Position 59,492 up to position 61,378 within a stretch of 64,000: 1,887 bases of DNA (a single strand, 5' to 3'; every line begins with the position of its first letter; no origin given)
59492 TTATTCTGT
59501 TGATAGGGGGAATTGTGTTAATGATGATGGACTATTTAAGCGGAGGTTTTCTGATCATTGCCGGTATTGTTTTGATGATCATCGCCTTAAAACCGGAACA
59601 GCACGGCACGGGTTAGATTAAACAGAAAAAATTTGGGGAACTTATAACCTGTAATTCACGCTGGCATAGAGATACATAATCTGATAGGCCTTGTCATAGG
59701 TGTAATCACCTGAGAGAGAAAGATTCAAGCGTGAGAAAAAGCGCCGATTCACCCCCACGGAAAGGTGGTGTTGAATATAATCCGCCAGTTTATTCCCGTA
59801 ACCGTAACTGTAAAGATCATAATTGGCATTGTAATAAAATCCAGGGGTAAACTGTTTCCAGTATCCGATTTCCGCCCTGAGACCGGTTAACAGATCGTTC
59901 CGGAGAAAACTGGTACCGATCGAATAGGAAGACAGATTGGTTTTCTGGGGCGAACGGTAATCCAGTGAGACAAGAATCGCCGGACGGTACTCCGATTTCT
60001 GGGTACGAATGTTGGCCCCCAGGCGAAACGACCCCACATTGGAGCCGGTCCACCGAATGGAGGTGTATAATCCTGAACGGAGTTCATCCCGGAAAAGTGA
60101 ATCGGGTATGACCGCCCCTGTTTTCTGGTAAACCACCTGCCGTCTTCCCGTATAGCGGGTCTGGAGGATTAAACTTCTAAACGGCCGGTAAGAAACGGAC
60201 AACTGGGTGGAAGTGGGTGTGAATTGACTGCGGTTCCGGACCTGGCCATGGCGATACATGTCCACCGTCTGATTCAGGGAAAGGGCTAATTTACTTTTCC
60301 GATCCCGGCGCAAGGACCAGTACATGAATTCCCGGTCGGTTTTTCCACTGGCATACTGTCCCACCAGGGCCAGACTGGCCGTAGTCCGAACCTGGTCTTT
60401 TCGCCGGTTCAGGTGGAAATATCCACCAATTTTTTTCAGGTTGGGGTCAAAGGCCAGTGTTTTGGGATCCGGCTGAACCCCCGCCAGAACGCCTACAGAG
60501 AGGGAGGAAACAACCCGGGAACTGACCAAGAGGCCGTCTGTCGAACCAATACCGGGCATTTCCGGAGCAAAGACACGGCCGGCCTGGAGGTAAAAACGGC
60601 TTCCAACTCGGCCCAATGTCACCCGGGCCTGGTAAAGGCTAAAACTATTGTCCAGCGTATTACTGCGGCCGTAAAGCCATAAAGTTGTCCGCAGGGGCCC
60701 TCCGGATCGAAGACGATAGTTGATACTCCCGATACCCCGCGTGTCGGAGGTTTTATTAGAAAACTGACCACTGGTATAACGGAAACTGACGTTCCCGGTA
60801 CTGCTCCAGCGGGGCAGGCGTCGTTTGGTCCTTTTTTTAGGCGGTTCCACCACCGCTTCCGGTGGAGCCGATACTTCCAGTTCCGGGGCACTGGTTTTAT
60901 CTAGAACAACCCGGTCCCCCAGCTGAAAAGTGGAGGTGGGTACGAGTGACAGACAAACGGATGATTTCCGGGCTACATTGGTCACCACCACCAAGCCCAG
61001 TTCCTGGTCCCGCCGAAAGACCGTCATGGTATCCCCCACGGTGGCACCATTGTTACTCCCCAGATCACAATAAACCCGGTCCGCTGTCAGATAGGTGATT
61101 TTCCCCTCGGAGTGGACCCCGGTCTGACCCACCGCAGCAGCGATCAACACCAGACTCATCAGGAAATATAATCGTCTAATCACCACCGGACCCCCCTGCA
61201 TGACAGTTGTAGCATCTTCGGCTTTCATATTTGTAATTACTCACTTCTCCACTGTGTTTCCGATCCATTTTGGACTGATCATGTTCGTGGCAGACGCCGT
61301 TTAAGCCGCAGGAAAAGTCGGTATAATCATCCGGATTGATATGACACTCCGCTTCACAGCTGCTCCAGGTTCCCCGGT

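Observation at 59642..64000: Translationally coupled multihaem-cytochrome / beta-barrel operon: porin-cytochrome-like extracellular electron conduit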

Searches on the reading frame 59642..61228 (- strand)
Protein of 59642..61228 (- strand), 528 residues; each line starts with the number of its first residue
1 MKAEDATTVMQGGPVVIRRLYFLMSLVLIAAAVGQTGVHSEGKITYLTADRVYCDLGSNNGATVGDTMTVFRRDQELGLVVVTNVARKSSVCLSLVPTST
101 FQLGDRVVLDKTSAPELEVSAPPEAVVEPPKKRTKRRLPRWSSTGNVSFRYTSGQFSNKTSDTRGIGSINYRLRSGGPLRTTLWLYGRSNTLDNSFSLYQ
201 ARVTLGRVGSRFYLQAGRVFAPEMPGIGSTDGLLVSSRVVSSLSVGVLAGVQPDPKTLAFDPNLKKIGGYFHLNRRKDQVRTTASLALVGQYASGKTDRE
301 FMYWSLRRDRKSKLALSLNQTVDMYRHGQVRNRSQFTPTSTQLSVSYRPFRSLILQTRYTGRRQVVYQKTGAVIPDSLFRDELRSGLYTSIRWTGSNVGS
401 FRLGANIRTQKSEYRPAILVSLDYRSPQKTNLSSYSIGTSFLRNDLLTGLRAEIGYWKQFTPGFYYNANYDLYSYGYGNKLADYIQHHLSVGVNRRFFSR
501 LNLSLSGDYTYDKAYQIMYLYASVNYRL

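Call 4: search_protein_families(library=pfam, proteins=[window:59642-61228:-], max_evalue=1)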
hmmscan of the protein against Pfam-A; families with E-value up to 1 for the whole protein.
window:59642-61228:- (528 aa): 0 families

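Call 5: search_protein_families(library=ncbifam, proteins=[window:59642-61228:-], max_evalue=1)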
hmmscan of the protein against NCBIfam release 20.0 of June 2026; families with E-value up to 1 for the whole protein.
window:59642-61228:- (528 aa): 0 families
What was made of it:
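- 60893..61120 (-): Small beta-rich N-terminal domain of the barrel protein (residues about 23-98). It is conserved across the whole family (G-x-I-T-Y...GDTL-x-V). Its role is unknown; it is presumably periplasmic. No Pfam or NCBIfam match (calls 4, 5).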

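Call 7: find_homologous_proteins(query=window:59642-61186:-)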
Query window:59642-61186:- (514 aa): 26 proteins with E <= 0.001 among 8000 candidates.
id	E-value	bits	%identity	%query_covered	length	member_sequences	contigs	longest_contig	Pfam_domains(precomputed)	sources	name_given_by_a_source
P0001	0.0e+0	1125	100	98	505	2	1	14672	-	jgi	jgi:hypothetical protein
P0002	0.0e+0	1021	89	98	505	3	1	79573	-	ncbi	-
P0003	1.9e-267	906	78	100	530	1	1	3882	-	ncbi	ncbi:MAG: hypothetical protein ACE5D2_08470 [Fidelibacterota bacterium]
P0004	1.1e-154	534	49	97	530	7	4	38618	-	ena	-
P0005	1.0e-145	504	47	96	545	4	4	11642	-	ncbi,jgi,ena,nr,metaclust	ncbi:MAG: hypothetical protein HOC18_01460 [Candidatus Marinimicrobia bacterium]|nr:hypothetical pro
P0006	1.3e-145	504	47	96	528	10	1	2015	-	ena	-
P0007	1.9e-145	504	47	100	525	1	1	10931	-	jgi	-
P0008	2.5e-145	503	45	100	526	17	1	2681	-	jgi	-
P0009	1.1e-141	491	46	100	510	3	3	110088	-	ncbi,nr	ncbi:MAG: hypothetical protein ISR82_05860 [Candidatus Marinimicrobia bacterium]|nr:hypothetical pro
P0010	2.4e-140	487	44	99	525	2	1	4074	-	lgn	-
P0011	4.2e-139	483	45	100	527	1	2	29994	-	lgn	-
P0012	9.4e-139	481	44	100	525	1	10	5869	-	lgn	-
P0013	2.8e-135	470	46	100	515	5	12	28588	-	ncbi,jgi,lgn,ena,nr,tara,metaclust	ncbi:MAG: hypothetical protein QF712_01775 [Candidatus Marinimicrobia bacterium]|jgi:hypothetical pr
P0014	1.6e-133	464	44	99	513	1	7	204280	-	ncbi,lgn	-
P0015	1.9e-133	464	44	100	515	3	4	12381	-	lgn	-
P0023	3.0e-101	358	39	98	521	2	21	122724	-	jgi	-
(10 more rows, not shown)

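Call 16: find_encoding_contigs(protein=P0014, flank=10000, max_places=2)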
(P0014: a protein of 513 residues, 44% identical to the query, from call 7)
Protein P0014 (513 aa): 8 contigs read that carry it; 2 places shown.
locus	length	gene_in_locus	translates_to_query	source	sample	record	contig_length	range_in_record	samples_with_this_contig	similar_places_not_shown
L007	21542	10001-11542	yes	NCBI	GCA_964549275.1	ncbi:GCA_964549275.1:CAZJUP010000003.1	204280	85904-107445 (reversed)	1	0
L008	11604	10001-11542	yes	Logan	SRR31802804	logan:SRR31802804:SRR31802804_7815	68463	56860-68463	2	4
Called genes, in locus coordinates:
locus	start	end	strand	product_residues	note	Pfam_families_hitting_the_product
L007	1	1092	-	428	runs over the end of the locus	PF00672:HAMP, PF00512:HisKA, PF02518:HATPase_c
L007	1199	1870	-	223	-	PF00072:Response_reg, PF00486:Trans_reg_C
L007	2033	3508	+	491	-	PF14522:Cytochrome_C7 (faint), PF09699:Paired_CXXCH_1 (faint), PF13435:Cytochrome_C554 (weak)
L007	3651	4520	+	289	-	-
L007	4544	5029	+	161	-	-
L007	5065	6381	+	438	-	PF00037:Fer4 (weak), PF12797:Fer4_2 (weak), PF12837:Fer4_6 (weak), PF13237:Fer4_10, PF14697:Fer4_21 (weak), PF12838:Fer4_7 (weak), PF07992:Pyr_redox_2, PF13738:Pyr_redox_3, +11 more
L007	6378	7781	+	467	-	PF02085:Cytochrom_CIII (faint), PF14522:Cytochrome_C7 (faint), PF14537:Cytochrom_c3_2 (faint), PF22113:Mtrc-MtrF_II-IV_dom (faint)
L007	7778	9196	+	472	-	PF22113:Mtrc-MtrF_II-IV_dom (faint), PF02085:Cytochrom_CIII (faint), PF14522:Cytochrome_C7 (faint), PF14537:Cytochrom_c3_2 (faint)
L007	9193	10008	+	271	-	-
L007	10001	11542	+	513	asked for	-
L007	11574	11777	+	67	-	-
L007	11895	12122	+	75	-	-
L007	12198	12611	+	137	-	PF07635:PSCyt1 (weak)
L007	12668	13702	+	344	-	-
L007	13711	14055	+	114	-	PF02276:CytoC_RC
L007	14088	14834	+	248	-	-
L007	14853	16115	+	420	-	PF07244:POTRA (weak), PF01103:Omp85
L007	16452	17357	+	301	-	PF00930:DPPIV_N (faint), PF26549:Tricorn_N, PF26550:Tricorn_2nd (weak), PF26549:Tricorn_N, PF07676:PD40, PF26549:Tricorn_N, PF26550:Tricorn_2nd, PF07676:PD40 (weak), +2 more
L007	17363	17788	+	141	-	-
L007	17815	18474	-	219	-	PF02660:G3P_acyltransf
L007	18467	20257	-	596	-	PF02734:Dak2, PF21645:FakA-like_M, PF02645:DegV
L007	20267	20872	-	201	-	PF04367:DUF502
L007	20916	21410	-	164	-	PF02870:Methyltransf_1N, PF01035:DNA_binding_1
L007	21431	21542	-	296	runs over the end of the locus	PF00892:EamA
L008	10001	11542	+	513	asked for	-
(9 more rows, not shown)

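Call 17: find_encoding_contigs(protein=P0023, flank=10000, max_places=2)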
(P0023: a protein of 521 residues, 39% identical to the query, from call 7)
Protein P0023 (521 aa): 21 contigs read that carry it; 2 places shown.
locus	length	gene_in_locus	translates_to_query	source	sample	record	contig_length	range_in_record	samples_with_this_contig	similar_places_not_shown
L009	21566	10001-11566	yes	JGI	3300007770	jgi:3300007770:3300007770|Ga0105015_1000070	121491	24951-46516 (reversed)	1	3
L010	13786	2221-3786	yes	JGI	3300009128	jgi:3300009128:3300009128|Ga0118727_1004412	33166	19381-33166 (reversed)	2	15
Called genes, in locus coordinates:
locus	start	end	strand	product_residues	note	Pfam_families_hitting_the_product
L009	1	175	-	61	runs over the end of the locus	-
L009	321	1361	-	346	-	-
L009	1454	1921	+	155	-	PF00376:MerR, PF13411:MerR_1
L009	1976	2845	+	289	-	-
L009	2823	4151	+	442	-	PF00037:Fer4 (weak), PF12797:Fer4_2 (weak), PF12837:Fer4_6 (weak), PF12838:Fer4_7 (weak), PF13187:Fer4_9 (weak), PF13237:Fer4_10, PF07992:Pyr_redox_2, PF13738:Pyr_redox_3, +8 more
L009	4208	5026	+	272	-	PF00175:NAD_binding_1, PF08030:NAD_binding_6 (faint)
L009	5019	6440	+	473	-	PF02085:Cytochrom_CIII (faint), PF14522:Cytochrome_C7 (faint), PF14537:Cytochrom_c3_2 (faint), PF22113:Mtrc-MtrF_II-IV_dom (faint)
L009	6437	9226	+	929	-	PF02085:Cytochrom_CIII (faint), PF14522:Cytochrome_C7 (faint), PF22113:Mtrc-MtrF_II-IV_dom (faint), PF14537:Cytochrom_c3_2 (faint)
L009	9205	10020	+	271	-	-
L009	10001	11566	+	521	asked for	-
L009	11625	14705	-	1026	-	PF00873:ACR_tran, PF03176:MMPL (weak)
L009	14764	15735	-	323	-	PF25917:BSH_RND (faint), PF25973:BSH_CzcB, PF25954:Beta-barrel_RND_2, PF25975:CzcB_C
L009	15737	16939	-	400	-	PF02321:OEP (weak)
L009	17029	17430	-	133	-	-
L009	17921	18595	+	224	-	-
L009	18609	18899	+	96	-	-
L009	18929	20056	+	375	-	PF01266:DAO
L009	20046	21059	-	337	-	PF14054:DUF4249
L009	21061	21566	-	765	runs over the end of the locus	PF13620:CarboxypepD_reg, PF13715:CarbopepD_reg_2, PF07715:Plug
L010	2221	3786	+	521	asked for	-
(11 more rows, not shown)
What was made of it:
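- An extra FNR-like gene sits in the same slot in L009 (call 17). L009 has a MerR-family regulator directly upstream and CzcCBA directly downstream (call 17).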

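Call 18: predict_structure(alignment_id=A1)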
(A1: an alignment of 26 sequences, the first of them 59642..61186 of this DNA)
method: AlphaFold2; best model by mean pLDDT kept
length: 514 residues; sequences in the alignment: 26
mean_pLDDT: 79.4   pTM: 0.59
mean pLDDT of the five models: 79.4, 76.7, 76.0, 73.9, 73.8
residues with pLDDT >= 90: 154; 70-90: 253; 50-70: 67; < 50: 40
segments of 3 or more residues with pLDDT < 50: 101-122, 313-320, 350-359
pLDDT, mean of each block of 10 residues (from residue 1): 69 66 79 77 80 83 82 76 77 81 38 41 69 88 76 90 83 83 85 86 83 78 91 87 70 92 92 88 83 91 88 47 74 93 78 38 61 90 91 71 86 79 90 86 87 92 79 91 86 88 88 88
secondary structure, 60 per line:
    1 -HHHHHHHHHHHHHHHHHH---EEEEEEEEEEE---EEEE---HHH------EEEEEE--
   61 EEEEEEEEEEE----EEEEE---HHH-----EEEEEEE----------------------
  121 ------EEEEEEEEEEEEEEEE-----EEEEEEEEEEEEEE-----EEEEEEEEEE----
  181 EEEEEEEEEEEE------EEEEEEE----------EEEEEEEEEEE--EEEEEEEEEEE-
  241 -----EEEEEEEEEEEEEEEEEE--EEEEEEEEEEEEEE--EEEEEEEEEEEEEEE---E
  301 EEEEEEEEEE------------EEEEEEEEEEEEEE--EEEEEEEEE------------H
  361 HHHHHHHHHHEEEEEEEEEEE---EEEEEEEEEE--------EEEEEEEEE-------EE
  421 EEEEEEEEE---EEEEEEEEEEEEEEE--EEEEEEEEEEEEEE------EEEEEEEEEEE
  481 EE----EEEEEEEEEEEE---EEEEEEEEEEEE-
elements in order: H2-19 E23-33 E37-40 E53-58 E61-71 E76-80 E92-98 E127-142 E148-161 E167-176 E181-192 E199-205 E216-226 E229-239 E246-263 E266-279 E282-296 E300-310 E323-336 E339-347 H360-370 E371-381 E385-394 E403-411 E419-429 E433-447 E450-463 E470-482 E487-498 E502-513
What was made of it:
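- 60893..61120 (-): AF2 strands 23-33, 37-40, 53-58, 61-71, 76-80 and 92-98 (call 18).
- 60809..60892 (-): Variable linker between the N-domain and the barrel, rich in Pro, Glu and Lys. pLDDT below 50 for residues 101-122 (call 18).
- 59642..60808 (-): 22-strand outer-membrane beta barrel (residues about 127-514) ending in VNYRL (family consensus NYRF), plus the stop codon. 22 DSSP strands between residues 127 and 513 (call 18).
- On MtrB/PioB outer-membrane porins: 22 strands in the AF2 model (call 18).
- On Geobacter Pcc (OmbB/OmaB/OmcB): 22 strands (call 18).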

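Call 22: fold_search(model_id=the predicted structure, library=pdb)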
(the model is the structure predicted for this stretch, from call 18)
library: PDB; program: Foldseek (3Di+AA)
matches with E <= 10: 976; with E <= 0.001: 282
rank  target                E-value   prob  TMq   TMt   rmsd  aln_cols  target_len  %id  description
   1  9fy9_D                1.5e-10  1.00  0.46  0.36   9.7       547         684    9  Cryo-EM structure of the type 1 chaperone-usher pilus FimD-tip complex (FimDHGFC) - Conformer 1 (released 2025-06-04)
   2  5ldt_A                4.6e-10  1.00  0.34  0.41  11.4       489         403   10  Crystal Structures of MOMP from Campylobacter jejuni (released 2016-10-26)
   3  3ohn_A                2.9e-09  1.00  0.39  0.43  11.8       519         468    9  Crystal structure of the FimD translocation domain (released 2011-06-01)
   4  9fw9_D                3.3e-09  1.00  0.35  0.28  17.2       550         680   10  Cryo-EM structure of the type 1 pilus assembly platform as part of the FimA-bound chaperone-usher pilus complex (FimDH (released 2025-06-04)
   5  3rfz_B                3.9e-09  1.00  0.41  0.29  16.3       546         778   11  Crystal structure of the FimD usher bound to its cognate FimC:FimH substrate (released 2011-06-01)
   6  5ldv                  4.4e-09  1.00  0.33  0.40  13.5       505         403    9  Crystal Structures of MOMP from Campylobacter jejuni (released 2016-10-26)
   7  9fx8_D                9.0e-09  1.00  0.33  0.27  16.9       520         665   10  Cryo-EM structure of the FimI-bound type 1 pilus assembly platform complex - Local refinement (released 2025-06-04)
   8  3rfz_E                9.4e-09  1.00  0.41  0.29  15.0       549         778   10  Crystal structure of the FimD usher bound to its cognate FimC:FimH substrate (released 2011-06-01)
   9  9fxb_D                1.7e-08  1.00  0.35  0.30  16.2       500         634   10  Cryo-EM structure of the type 1 pilus assembly platform as part of the FimI-bound chaperone-usher pilus complex (FimDH (released 2025-06-04)
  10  2qtk_A                3.5e-08  1.00  0.31  0.39  13.2       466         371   11  Crystal Structure of the outer membrane protein opdK from Pseudomonas aeruginosa (released 2008-06-24)
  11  4foz                  4.5e-08  1.00  0.33  0.42  12.8       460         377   10  Crystal Structure of OccD1 (OprD) Y282R/D307H (released 2013-03-13)
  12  9bog_D                5.1e-08  1.00  0.39  0.27  15.7       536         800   10  Structural basis for adhesin secretion by the outer-membrane usher in type 1 pili (released 2024-10-09)
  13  4fsp                  5.4e-08  1.00  0.35  0.47  13.9       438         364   13  Crystal Structure of Pseudomonas aeruginosa OccK11 (OpdR) (released 2013-07-24)
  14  2vqi_A                7.1e-08  1.00  0.32  0.34  14.0       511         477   12  Structure of the P pilus usher (PapC) translocation pore (released 2008-05-27)
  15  5mdo_A                1.1e-07  1.00  0.26  0.36  13.3       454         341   10  Crystal structure of in vitro folded Chitoporin VhChip from Vibrio harveyi (crystal form I) (released 2017-12-20)
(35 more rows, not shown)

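Call 25: search_solved_structures(query=A1, max_evalue=10)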
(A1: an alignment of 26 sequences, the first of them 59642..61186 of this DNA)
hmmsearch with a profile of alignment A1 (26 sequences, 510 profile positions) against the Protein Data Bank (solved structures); distinct sequences matched with E-value up to 10: 1.
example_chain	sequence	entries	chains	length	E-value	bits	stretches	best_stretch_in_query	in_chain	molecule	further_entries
6g6o_A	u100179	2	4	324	1.1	11.1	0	202-250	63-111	Ika8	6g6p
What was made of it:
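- On MtrB/PioB outer-membrane porins: The A1 profile against all PDB sequences gave only one chance hit, E 1.1 (call 25).
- Closest known: Shewanella MtrCAB. Different: The barrel does not match MtrB_PioB models (calls 4, 5) or the MtrB sequence in the PDB (call 25).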

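Call 37: search_protein_representatives(alignment_id=A1)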
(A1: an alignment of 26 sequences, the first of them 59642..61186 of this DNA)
Query: 26 sequences, 510 profile positions. Proteins with E-value up to 0.001 (for the whole library): 1732; up to 1e-10: 1007; up to 1e-30: 357. The best 150 are listed.
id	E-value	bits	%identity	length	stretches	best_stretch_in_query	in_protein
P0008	2.2e-236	801.8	-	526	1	4-510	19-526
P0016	4.7e-217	738.1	-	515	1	1-510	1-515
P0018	2.8e-208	709.1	-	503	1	13-510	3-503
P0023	1.6e-204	696.8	-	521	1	1-510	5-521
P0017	4.4e-200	682.1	-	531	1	5-510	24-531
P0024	1.1e-189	647.8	-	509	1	1-510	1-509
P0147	8.0e-185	631.7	-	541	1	1-510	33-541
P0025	5.0e-177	606.0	-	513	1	1-510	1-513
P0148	1.3e-175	601.4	-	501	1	21-510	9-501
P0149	3.3e-172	590.1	-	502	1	10-510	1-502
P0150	8.7e-170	582.1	-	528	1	1-510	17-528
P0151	1.0e-166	572.0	-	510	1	6-510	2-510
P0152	1.7e-166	571.3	-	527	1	4-510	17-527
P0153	5.1e-162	556.5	-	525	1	4-510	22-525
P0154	1.9e-149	515.0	-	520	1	5-510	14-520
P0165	6.5e-56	206.5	-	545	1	5-507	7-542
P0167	2.7e-53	197.8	-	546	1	12-508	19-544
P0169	3.1e-50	187.7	-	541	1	6-510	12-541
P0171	7.6e-48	179.8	-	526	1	5-510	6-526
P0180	6.9e-46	173.4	-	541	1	1-506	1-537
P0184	1.5e-45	172.3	-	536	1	2-510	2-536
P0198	3.0e-43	164.7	-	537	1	3-510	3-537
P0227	3.8e-40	154.5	-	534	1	1-510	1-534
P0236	1.3e-39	152.7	-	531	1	1-510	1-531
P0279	1.6e-37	145.8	-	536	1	1-510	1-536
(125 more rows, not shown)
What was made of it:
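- The A1 barrel profile finds 1732 cluster representatives (call 37).
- Tried and rejected: The exhaustive profile search overturned this with 1732 representatives (call 37).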

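Call 38: list_cluster_members(proteins=[P0165, P0167, P0169, P0171, P0180, P0184, P0198, P0227, P0236, P0279])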
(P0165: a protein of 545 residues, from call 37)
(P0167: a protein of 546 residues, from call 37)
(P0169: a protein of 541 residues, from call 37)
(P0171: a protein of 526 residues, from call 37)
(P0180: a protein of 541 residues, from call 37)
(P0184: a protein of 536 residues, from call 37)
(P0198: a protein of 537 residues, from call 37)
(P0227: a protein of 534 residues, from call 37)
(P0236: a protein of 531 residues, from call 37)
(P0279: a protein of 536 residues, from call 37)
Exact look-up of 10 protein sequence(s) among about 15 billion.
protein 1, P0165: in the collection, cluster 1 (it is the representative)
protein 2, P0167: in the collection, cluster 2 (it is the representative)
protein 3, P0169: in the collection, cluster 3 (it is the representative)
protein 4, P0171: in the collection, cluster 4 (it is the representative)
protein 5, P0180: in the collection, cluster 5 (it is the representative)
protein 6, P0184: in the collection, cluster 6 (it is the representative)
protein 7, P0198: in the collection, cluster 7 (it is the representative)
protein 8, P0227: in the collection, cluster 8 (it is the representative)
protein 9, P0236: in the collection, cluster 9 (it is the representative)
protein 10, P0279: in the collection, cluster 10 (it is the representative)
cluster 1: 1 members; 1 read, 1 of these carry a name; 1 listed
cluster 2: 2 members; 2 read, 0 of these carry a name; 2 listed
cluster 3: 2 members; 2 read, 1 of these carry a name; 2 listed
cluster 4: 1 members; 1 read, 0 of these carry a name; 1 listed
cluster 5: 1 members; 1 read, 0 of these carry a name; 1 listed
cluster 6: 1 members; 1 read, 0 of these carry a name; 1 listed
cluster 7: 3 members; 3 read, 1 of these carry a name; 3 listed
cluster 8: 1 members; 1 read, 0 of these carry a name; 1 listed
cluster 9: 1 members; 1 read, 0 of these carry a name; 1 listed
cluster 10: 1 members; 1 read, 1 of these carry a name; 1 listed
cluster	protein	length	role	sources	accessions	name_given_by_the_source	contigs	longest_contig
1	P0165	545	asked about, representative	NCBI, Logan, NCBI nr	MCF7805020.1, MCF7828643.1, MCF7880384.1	MAG: hypothetical protein K9N46_06570 [Candidatus Marinimicrobia bacterium] | hypothetical protein [Candidatus Neomarinimicrobiota bacterium]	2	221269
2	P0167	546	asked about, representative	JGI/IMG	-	-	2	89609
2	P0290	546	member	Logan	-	-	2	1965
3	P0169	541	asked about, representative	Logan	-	-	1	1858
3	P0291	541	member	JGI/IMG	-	hypothetical protein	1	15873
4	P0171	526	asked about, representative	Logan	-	-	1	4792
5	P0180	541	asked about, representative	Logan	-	-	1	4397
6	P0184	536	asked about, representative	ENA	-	-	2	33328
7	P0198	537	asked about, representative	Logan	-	-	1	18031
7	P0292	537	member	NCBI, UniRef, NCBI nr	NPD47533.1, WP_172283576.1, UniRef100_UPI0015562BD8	hypothetical protein [Lentimicrobium sp. S6] | hypothetical protein n=1 Tax=Lentimicrobium sp. S6 TaxID=2735872 RepID=UPI0015562BD8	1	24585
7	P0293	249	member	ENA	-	-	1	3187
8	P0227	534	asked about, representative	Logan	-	-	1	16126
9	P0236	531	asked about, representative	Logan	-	-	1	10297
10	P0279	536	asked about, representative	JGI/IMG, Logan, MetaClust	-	\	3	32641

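Call 40: find_encoding_contigs(protein=P0165, flank=9000, max_places=1)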
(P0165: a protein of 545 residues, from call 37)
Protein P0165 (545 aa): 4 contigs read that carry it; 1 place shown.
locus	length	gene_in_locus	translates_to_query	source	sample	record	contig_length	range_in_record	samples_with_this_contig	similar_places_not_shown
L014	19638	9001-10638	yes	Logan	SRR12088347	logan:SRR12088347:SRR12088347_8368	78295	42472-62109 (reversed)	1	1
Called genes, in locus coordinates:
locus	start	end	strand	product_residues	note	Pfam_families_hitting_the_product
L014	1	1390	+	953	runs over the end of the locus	PF26549:Tricorn_N (weak), PF26550:Tricorn_2nd, PF26549:Tricorn_N, PF07676:PD40 (weak), PF01103:Omp85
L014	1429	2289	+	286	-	-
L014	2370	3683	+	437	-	PF12838:Fer4_7 (faint), PF00037:Fer4 (faint), PF12797:Fer4_2 (faint), PF13237:Fer4_10, PF14697:Fer4_21 (weak), PF07992:Pyr_redox_2, PF13738:Pyr_redox_3, PF00070:Pyr_redox (weak), +8 more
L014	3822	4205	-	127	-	-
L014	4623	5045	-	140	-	-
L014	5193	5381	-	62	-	-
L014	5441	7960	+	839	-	PF22113:Mtrc-MtrF_II-IV_dom (faint), PF02085:Cytochrom_CIII (faint), PF14522:Cytochrome_C7 (faint), PF14537:Cytochrom_c3_2 (faint)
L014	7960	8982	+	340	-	PF14522:Cytochrome_C7 (faint), PF14537:Cytochrom_c3_2 (faint), PF02085:Cytochrom_CIII (faint)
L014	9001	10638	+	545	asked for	-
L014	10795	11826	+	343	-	PF02618:YceG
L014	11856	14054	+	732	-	PF00580:UvrD-helicase, PF01443:Viral_helicase1 (faint), PF13245:AAA_19, PF13604:AAA_30 (faint), PF13361:UvrD_C, PF13538:UvrD_C_2, PF21196:PcrA_UvrD_tudor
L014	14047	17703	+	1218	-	PF00515:TPR_1 (faint), PF07719:TPR_2 (faint), PF09976:TPR_21 (faint), PF12895:ANAPC3 (faint), PF13174:TPR_6 (faint), PF13181:TPR_8 (faint), PF13424:TPR_12 (faint), PF13432:TPR_16 (weak), +5 more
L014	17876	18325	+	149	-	PF01475:FUR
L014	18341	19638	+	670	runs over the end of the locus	PF01926:MMR_HSR1, PF02421:FeoB_N, PF17910:FeoB_Cyto, PF07670:Gate, PF07664:FeoB_C, PF07670:Gate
